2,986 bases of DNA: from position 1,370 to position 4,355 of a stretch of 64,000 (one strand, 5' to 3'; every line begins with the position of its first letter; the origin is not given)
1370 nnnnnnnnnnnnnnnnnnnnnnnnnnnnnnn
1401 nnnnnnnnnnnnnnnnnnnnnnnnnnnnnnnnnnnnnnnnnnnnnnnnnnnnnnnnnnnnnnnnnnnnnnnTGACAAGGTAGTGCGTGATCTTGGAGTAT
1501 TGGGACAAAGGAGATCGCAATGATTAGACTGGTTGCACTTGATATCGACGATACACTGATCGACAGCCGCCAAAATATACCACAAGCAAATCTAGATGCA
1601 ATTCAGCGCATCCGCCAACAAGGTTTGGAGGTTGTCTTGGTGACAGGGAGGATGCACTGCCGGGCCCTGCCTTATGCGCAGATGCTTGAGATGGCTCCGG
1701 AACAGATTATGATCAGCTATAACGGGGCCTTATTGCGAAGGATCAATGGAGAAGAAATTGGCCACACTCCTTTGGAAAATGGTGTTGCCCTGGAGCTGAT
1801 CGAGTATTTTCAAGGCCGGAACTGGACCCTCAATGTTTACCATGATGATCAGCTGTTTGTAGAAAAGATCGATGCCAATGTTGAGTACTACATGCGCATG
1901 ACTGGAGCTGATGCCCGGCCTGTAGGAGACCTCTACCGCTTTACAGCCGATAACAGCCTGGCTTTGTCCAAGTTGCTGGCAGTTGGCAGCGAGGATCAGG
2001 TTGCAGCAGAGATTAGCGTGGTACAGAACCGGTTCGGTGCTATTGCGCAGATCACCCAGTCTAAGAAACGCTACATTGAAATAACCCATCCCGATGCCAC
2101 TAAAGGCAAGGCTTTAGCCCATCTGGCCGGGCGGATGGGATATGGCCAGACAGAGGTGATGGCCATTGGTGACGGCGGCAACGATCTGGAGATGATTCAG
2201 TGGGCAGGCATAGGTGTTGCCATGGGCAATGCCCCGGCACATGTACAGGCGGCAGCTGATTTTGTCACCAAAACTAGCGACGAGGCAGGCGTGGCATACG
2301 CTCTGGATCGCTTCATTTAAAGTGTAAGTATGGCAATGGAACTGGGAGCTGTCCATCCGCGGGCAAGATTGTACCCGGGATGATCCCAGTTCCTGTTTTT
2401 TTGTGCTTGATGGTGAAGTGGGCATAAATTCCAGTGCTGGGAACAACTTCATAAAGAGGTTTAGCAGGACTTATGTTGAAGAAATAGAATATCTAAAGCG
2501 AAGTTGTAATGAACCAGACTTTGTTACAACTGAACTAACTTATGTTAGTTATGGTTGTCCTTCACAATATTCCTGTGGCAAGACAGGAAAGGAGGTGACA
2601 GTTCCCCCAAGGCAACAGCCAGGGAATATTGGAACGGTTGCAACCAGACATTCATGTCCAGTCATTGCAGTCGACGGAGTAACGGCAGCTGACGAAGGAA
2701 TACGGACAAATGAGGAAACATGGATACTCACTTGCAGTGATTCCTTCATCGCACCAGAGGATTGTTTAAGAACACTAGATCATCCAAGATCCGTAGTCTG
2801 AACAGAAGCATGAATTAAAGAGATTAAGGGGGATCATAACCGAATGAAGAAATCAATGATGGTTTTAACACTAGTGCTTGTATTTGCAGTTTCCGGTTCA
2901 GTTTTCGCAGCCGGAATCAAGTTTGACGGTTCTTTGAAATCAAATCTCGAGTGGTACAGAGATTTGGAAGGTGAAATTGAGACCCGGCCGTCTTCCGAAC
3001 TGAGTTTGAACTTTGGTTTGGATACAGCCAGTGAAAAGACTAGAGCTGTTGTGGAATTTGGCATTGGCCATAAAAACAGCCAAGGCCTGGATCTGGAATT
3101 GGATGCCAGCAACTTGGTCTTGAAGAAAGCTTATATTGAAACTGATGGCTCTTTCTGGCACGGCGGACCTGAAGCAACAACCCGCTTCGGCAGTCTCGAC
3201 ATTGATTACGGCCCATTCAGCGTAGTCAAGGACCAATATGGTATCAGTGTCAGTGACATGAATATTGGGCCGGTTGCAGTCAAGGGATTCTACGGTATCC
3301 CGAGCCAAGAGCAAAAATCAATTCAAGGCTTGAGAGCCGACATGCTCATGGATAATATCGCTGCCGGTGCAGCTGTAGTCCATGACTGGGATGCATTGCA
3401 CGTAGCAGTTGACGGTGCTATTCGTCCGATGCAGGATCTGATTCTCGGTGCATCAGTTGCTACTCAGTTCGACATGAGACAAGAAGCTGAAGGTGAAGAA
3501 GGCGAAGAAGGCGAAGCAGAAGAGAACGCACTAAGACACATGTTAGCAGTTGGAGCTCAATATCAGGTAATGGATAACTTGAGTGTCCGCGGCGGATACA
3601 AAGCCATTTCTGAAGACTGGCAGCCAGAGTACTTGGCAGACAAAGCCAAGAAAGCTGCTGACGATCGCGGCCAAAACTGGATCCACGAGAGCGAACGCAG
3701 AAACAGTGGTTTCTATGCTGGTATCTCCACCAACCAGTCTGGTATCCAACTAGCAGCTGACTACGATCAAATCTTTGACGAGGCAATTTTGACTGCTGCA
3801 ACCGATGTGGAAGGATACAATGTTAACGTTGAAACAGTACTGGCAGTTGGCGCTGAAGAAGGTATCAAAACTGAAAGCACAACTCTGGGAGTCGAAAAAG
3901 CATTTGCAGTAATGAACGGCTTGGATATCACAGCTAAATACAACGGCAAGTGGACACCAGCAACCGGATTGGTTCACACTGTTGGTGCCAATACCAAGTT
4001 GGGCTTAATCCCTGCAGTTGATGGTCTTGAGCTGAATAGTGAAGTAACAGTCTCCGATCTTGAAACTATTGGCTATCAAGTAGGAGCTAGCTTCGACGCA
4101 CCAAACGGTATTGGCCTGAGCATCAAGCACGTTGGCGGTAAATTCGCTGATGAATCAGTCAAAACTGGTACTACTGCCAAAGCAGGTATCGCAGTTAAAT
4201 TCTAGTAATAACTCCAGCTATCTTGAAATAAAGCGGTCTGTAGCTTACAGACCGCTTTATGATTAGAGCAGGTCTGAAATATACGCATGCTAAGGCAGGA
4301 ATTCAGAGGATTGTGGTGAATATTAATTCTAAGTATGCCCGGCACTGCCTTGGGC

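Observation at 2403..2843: About 440-nt hairpin-dense non-coding leader between a terminator and the porin-like gene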

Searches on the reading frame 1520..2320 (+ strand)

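Call 6: search_protein_families(library=pfam, proteins=[window:1520-2320:+], max_evalue=0.01)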
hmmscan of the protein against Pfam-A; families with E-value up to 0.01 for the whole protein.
window:1520-2320:+ (266 aa): 5 families
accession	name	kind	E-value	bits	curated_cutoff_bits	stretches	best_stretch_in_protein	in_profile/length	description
PF08282.18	Hydrolase_3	-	1.9e-61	208.4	20.9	1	5-262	1-255/255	haloacid dehalogenase-like hydrolase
PF05116.19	S6PP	-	5.1e-12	46.4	20.3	1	161-243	132-215/247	Sucrose-6F-phosphate phosphohydrolase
PF00702.32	Hydrolase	-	3.3e-09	37.8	26.4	1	2-230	1-191/191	haloacid dehalogenase-like hydrolase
PF13344.12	Hydrolase_6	-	0.00027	21.4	27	1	5-56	1-51/101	Haloacid dehalogenase-like hydrolase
PF11019.14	DUF2608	-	0.0061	16.5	22.6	0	4-31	20-48/244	Protein of unknown function (DUF2608)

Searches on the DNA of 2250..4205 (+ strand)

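Call 4: search_rna_families(source=window, start=2250, end=2950, threshold=evalue, max_evalue=10)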
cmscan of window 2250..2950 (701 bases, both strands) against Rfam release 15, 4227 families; matches with E-value up to 10: 6.
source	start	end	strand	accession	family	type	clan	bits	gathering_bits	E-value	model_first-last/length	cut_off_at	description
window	2691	2750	-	RF03371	mir-4788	Gene; miRNA;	-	18.7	91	1.4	1-80/80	no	mir-4788 microRNA precursor family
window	2330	2407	+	RF00143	mir-6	Gene; miRNA;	CL00083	17.4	58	3.4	1-74/74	no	mir-6 microRNA precursor family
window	2845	2939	+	RF00580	SNORD91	Gene; snRNA; snoRNA; CD-box;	-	17.2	51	5.1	1-95/95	no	Small nucleolar RNA SNORD91 family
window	2493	2554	-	RF02709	TeloSII_ncR43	Gene; sRNA;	-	14.1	298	0.65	1-277/277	no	TeloSII non coding RNA 43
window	2668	2734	-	RF02174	SMAD5-AS1_2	Gene; lncRNA;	-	11.7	50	2.4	1-129/129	no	SMAD5 antisense RNA 1 conserved region 2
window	2639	2704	-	RF01973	H19_2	Gene; lncRNA;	-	10.1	50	8.4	1-69/69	no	H19 conserved region 2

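Call 51: search_rna_families(sources=[L024, L026, L030, L009, L003, L005], threshold=gathering)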
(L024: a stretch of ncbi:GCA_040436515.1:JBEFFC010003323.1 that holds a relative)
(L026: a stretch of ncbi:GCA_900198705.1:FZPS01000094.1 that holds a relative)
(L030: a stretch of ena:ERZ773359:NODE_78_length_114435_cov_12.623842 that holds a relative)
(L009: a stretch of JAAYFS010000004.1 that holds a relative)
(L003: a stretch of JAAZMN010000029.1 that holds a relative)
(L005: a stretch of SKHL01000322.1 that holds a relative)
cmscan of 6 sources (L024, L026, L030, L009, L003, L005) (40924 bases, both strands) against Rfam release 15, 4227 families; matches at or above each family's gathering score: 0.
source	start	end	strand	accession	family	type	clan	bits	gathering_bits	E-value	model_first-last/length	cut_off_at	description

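Call 52: build_rna_model(alignment_id=A3, structure=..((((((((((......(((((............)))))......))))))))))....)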
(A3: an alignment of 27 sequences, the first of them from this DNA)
Model R1 built from alignment A3 (27 sequences, 60 columns); structure: as given.
model positions 60; base pairs 15; branch points 0; effective number of sequences 27; information 0.663 bits per position. Calibrated on 0.2 Mb of random sequence (short: E-values are rough).
structure used (alignment columns):
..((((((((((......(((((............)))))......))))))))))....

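Call 53: search_with_rna_model(model_id=R1, sources=[window, L001, L002, L003, L004, L005, L006, L007, L008, L009, L012, L013, L017, L024, L026, L028, L030, L032, L033, L034, L035], max_evalue=1, make_alignment=true)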
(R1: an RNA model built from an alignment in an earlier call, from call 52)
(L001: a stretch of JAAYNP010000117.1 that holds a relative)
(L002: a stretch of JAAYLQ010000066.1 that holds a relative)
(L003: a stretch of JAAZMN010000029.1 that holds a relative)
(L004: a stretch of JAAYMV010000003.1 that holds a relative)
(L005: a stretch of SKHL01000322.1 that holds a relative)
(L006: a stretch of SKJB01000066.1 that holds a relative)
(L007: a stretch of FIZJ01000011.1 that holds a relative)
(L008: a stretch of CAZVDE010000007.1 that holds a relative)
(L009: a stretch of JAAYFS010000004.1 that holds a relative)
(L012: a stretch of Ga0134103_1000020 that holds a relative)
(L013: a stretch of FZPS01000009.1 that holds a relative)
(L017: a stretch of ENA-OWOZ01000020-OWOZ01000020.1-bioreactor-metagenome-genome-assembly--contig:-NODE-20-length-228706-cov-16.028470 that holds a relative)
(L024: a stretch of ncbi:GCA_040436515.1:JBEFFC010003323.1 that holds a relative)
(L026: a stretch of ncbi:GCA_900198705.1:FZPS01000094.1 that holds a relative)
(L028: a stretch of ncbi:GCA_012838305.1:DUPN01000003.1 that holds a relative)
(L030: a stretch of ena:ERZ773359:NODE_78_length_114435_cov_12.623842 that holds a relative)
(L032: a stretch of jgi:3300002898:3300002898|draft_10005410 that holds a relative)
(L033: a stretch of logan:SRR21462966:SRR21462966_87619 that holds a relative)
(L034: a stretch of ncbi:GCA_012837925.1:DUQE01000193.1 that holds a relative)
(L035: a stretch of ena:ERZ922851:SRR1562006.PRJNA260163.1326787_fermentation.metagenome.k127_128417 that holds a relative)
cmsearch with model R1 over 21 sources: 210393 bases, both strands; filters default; matches with E-value up to 1: 32.
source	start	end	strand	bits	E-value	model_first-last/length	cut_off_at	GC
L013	3850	3909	+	54.9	1.1e-15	1-60/60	no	0.42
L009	3884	3943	+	52.3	8.6e-15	1-60/60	no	0.37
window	2692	2751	+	52.3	8.7e-15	1-60/60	no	0.43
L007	3874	3933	+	50.6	3.5e-14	1-60/60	no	0.48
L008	3882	3941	+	48.2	2.5e-13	1-60/60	no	0.5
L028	4081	4140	+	47.6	4.1e-13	1-60/60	no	0.52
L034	3952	4011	+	47.6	4.2e-13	1-60/60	no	0.45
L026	2379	2438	+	46.9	7.2e-13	1-60/60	no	0.55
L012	3873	3932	+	46.6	8.8e-13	1-60/60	no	0.57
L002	3844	3903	+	46.5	1e-12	1-60/60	no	0.38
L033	2459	2518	+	45.9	1.6e-12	1-60/60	no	0.48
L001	3853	3912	+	45.4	2.5e-12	1-60/60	no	0.5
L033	4179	4238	+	44.8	3.8e-12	1-60/60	no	0.43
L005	3843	3902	+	44.6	4.5e-12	1-60/60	no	0.43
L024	2381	2440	+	44.4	5.3e-12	1-60/60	no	0.55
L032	2549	2608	+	44.2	6.4e-12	1-60/60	no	0.47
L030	2383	2442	+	44.1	6.7e-12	1-60/60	no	0.48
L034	2388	2447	+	43.5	1.1e-11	1-60/60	no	0.48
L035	2390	2449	+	43.2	1.4e-11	1-60/60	no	0.48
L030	4100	4159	+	41.4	6e-11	1-60/60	no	0.43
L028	2389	2448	+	40.9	9.4e-11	1-60/60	no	0.52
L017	3870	3929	+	40.7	1.1e-10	1-60/60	no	0.38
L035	4091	4150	+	39.5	3e-10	1-60/60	no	0.47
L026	4081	4140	+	37.3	1.7e-09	1-60/60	no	0.48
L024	4092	4151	+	35.1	1e-08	1-60/60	no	0.5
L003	3897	3956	+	35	1.1e-08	1-60/60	no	0.32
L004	3846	3905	+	34.1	2.3e-08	1-60/60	no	0.37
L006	5645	5705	+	29.6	8.8e-07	1-60/60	no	0.48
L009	5641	5669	+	25.3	2.9e-05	18-46/60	no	0.31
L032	4241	4292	+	19.8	0.0025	1-52/60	3'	0.48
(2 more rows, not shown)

Alignment A4: 32 matches aligned to the model, 81 columns, each read 5' to 3' on its own strand. Consensus structure (alignment columns), stored with it:
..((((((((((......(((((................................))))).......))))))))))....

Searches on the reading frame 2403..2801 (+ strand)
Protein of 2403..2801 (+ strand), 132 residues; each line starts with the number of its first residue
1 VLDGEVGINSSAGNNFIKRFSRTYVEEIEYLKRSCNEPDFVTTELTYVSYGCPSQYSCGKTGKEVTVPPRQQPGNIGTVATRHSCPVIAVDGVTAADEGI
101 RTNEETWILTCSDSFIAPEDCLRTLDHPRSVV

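Call 6: search_protein_families(library=pfam, proteins=[window:2403-2801:+], max_evalue=0.01)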
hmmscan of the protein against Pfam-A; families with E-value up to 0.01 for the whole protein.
window:2403-2801:+ (132 aa): 0 families
